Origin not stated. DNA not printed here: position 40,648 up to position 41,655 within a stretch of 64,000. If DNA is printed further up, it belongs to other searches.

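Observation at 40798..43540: Island cargo: coupled channel-like protein, LytS-like kinase and receiver-only protein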

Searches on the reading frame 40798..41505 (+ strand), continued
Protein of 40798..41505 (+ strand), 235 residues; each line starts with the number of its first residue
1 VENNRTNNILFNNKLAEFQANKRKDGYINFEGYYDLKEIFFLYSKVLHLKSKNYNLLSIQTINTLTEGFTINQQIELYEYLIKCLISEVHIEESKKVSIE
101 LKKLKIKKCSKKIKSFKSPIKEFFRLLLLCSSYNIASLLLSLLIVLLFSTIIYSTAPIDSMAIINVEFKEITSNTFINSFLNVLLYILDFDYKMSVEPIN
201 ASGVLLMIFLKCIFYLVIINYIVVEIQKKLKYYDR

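Call 62: find_encoding_contigs(protein=P0165, flank=10000, max_places=2)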
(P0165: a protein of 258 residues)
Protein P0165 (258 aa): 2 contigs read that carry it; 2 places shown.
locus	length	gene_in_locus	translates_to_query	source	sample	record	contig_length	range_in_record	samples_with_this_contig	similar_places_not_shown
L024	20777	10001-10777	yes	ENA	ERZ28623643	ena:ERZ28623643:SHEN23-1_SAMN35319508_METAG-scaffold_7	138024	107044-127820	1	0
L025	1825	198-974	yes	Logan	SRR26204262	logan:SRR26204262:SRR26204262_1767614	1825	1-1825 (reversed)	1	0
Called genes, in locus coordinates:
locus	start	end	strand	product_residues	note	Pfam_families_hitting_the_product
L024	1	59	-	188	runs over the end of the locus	-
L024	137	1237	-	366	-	-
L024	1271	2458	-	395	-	PF00574:CLP_protease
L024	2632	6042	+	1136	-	-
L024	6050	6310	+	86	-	-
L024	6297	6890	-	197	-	-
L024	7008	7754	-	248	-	PF05265:DUF723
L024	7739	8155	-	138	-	-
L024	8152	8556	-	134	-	-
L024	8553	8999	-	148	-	-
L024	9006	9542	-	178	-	-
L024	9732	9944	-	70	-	-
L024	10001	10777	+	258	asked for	-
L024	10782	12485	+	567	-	-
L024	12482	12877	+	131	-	PF00072:Response_reg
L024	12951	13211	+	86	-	-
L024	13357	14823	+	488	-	-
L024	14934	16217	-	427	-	PF26308:YopA_M, PF27216:YopA_C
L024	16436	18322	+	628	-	-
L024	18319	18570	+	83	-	-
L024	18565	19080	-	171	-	-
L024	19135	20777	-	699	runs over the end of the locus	-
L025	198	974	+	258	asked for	-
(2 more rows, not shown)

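Call 66: search_protein_families(library=pfam, proteins=[L022:8732-10411:+, L024:10782-12485:+, L022:10404-10778:+, L024:12482-12877:+, L024:13357-14823:+, L024:2632-6042:+, L024:137-1237:-, L022:6902-7801:-], max_evalue=0.1)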
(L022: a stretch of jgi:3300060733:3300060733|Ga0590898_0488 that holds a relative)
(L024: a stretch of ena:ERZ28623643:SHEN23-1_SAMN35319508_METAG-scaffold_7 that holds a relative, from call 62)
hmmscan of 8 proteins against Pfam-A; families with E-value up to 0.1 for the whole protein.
L022:8732-10411:+ (559 aa): 0 families

L024:10782-12485:+ (567 aa): 0 families

L022:10404-10778:+ (124 aa): 3 families
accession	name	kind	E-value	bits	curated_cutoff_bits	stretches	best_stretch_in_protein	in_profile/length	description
PF00072.30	Response_reg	-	2.4e-07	31.3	30.2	1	28-120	21-110/111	Response regulator receiver domain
PF00670.27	AdoHcyase_NAD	-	0.0088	16.6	27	0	60-109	59-108/162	S-adenosyl-L-homocysteine hydrolase, NAD binding domain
PF04992.19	RNA_pol_Rpb1_6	-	0.062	13.6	23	1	5-94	57-141/189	RNA polymerase Rpb1, domain 6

L024:12482-12877:+ (131 aa): 3 families
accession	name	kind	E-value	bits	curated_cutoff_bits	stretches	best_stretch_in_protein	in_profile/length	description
PF00072.30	Response_reg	-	9.3e-09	35.9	30.2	1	22-120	17-110/111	Response regulator receiver domain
PF24782.2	WD40_MABP1-WDR62_2nd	-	0.0029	17.1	290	1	31-54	315-338/341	MABP1/WDR62 second WD40 domain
PF25168.1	Beta-prop_WDR36-Utp21_2nd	-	0.023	14.5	84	1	30-91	242-302/335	WDR36/Utp21 second beta-propeller domain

L024:13357-14823:+ (488 aa): 0 families

L024:2632-6042:+ (1136 aa): 0 families

L024:137-1237:- (366 aa): 0 families

L022:6902-7801:- (299 aa): 3 families
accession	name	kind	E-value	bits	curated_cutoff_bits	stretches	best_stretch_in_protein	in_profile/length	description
PF13020.12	NOV_C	-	4.2e-23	81.7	22.1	1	170-267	1-90/91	Protein NO VEIN, C-terminal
PF16543.10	DFRP_C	-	0.029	15.3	27.5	1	112-180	17-65/88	DRG Family Regulatory Proteins, Tma46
PF18312.6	ScsC_N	-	0.064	13.4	25.8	0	81-98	2-19/34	Copper resistance protein ScsC N-terminal domain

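Call 72: search_protein_families(library=padloc, proteins=[L022:6902-7801:-, L024:13357-14823:+], max_evalue=0.001)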
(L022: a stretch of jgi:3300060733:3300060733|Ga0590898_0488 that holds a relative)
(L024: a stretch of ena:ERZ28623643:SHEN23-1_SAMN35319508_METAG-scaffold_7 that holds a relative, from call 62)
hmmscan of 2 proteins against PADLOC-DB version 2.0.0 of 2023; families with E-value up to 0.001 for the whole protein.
L022:6902-7801:- (299 aa): 7 families
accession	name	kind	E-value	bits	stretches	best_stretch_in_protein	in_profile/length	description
PDLC05008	PDC-S36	-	9.7e-94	312.2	1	2-287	4-279/280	-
PDLC04021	PD-T4-1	-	1.1e-21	75.2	1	101-289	188-379/383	-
PDLC03964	TmtA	-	1.3e-17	61.3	1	123-273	1369-1518/1538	-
PDLC03972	TmtA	-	7.1e-14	48.8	1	105-269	1139-1282/1302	-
PDLC04022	PD-T4-1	-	1.1e-12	45.8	1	145-257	62-177/216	-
PDLC03965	TmtA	-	1.7e-10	37.6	1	157-258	1232-1322/1370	-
PDLC03432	REase_II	-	2.4e-06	24.7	1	165-276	308-434/462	Type II restriction enzyme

L024:13357-14823:+ (488 aa): 0 families

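Call 73: search_protein_families(library=phrogs, proteins=[window:40798-41505:+], max_evalue=0.01)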
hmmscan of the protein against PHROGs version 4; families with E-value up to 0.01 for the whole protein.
window:40798-41505:+ (235 aa): 0 families

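Call 80: search_protein_families(library=phrogs, proteins=[L024:137-1237:-, L024:1271-2458:-, L024:2632-6042:+, L024:6297-6890:-, L024:7008-7754:-, L024:9006-9542:-, L024:13357-14823:+, L024:14934-16217:-, L024:16436-18322:+], max_evalue=0.001)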
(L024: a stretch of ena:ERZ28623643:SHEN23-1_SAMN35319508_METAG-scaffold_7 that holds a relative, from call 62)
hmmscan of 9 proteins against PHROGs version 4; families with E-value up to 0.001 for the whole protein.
L024:137-1237:- (366 aa): 1 family
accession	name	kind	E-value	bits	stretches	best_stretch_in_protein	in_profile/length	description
phrog_38780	-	unknown function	8.3e-12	46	1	140-345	126-339/360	-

L024:1271-2458:- (395 aa): 9 families
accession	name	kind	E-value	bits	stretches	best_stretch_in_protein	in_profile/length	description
phrog_94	-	head and packaging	1.9e-35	124.5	1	2-192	79-265/622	head maturation protease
phrog_133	-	head and packaging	3.7e-27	96.2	1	46-230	50-213/668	head maturation protease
phrog_33547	-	unknown function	6.4e-23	82.3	2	44-177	29-160/357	-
phrog_2976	-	head and packaging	2.7e-22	81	1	41-324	49-322/394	head maturation protease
phrog_1684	-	head and packaging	4.2e-22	79.9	1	45-240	73-266/284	head maturation protease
phrog_3348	-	unknown function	7.7e-16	59.3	1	47-240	70-260/386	-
phrog_1827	-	other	5.2e-15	56.3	1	42-138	50-145/202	ATP-dependent protease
phrog_5410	-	other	9.6e-13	49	1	38-127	49-137/323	ATP-dependent protease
phrog_20705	-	head and packaging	1.1e-07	31.6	1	34-176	200-346/690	virion structural protein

L024:2632-6042:+ (1136 aa): 6 families
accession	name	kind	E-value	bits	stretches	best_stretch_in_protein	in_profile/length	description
phrog_37298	-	unknown function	1.2e-14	54.4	2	676-1034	683-1036/1088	-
phrog_25241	-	tail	2.3e-11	44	1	826-1051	518-738/810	tail length tape measure protein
phrog_13338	-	unknown function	5e-10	39.3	1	908-1029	717-831/903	-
phrog_20660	-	tail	1.9e-06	27.5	1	37-180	64-200/1106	tail length tape measure protein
phrog_167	-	tail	0.00046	19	1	17-307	56-317/1555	tail length tape measure protein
phrog_5448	-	tail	0.0008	17.3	1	980-1027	2281-2328/3103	tail length tape measure protein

L024:6297-6890:- (197 aa): 1 family
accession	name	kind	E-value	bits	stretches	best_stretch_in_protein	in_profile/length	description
phrog_4002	-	unknown function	1.9e-09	38.4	1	1-151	1-152/171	-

L024:7008-7754:- (248 aa): 3 families
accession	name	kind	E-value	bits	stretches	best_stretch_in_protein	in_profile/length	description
phrog_681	-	DNA, RNA and nucleotide metabolism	2.9e-32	113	2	78-235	365-526/576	endonuclease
phrog_4605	-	unknown function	9.8e-19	68.7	1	10-69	52-111/151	-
phrog_559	-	DNA, RNA and nucleotide metabolism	1.3e-14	54.9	1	1-149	119-247/607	HNH endonuclease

L024:9006-9542:- (178 aa): 0 families

L024:13357-14823:+ (488 aa): 0 families

L024:14934-16217:- (427 aa): 0 families

L024:16436-18322:+ (628 aa): 1 family
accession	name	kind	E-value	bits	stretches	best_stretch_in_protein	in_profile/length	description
phrog_37298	-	unknown function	0.00075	18.6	0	189-528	737-1039/1088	-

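Call 92: fold_search(model_id=the predicted structure, library=viral)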
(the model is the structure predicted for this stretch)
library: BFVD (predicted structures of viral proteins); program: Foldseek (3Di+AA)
matches with E <= 10: 99; with E <= 0.001: 0
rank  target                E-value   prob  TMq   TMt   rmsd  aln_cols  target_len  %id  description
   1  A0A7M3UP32            4.9e-01  0.23  0.22  0.27  19.6       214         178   15  Potassium channel domain-containing protein [Pyramimonas orientalis virus]
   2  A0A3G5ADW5            6.2e-01  0.18  0.16  0.15  11.2       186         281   19  Uncharacterized protein [Satyrvirus sp.]
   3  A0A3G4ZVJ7            7.9e-01  0.09  0.19  0.15  19.3       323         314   11  Sel1 repeat protein [Edafosvirus sp.]
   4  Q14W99                9.2e-01  0.12  0.22  0.20  15.4       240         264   13  ORF7 [Ranid herpesvirus 2]
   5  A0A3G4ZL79            1.1e+00  0.25  0.27  0.21  12.9       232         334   12  Uncharacterized protein [Terrestrivirus sp.]
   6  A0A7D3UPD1            1.2e+00  0.72  0.26  0.55   4.6        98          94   15  Uncharacterized protein [Fadolivirus FV1/VV64]
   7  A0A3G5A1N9            1.2e+00  0.15  0.25  0.21  15.9       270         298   10  Uncharacterized protein [Harvfovirus sp.]
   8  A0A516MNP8            1.2e+00  0.09  0.21  0.06  22.3       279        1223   12  (no name in the UniProt tables at hand)
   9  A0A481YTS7            1.4e+00  0.85  0.32  0.56   8.4       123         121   16  Inward rectifier potassium channel [Marseillevirus LCMAC101]
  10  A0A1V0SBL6            1.5e+00  0.41  0.29  0.25   7.0       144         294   18  Gamma-soluble NSF attachment protein [Catovirus CTV1]
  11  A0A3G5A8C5            1.5e+00  0.15  0.21  0.17  11.6       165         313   16  Gamma-soluble NSF attachment protein [Homavirus sp.]
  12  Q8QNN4                1.6e+00  0.04  0.15  0.14  25.8       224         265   16  EsV-1-27 [Ectocarpus siliculosus virus 1 (isolate New Zealand/Kaikoura/1988)]
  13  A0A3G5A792            1.7e+00  0.12  0.23  0.15  16.4       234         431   12  Uncharacterized protein [Hyperionvirus sp.]
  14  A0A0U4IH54            2.1e+00  0.15  0.13  0.29  13.8        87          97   13  (no name in the UniProt tables at hand)
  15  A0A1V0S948            2.1e+00  0.13  0.25  0.16  15.7       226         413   13  TPR repeat protein [Catovirus CTV1]
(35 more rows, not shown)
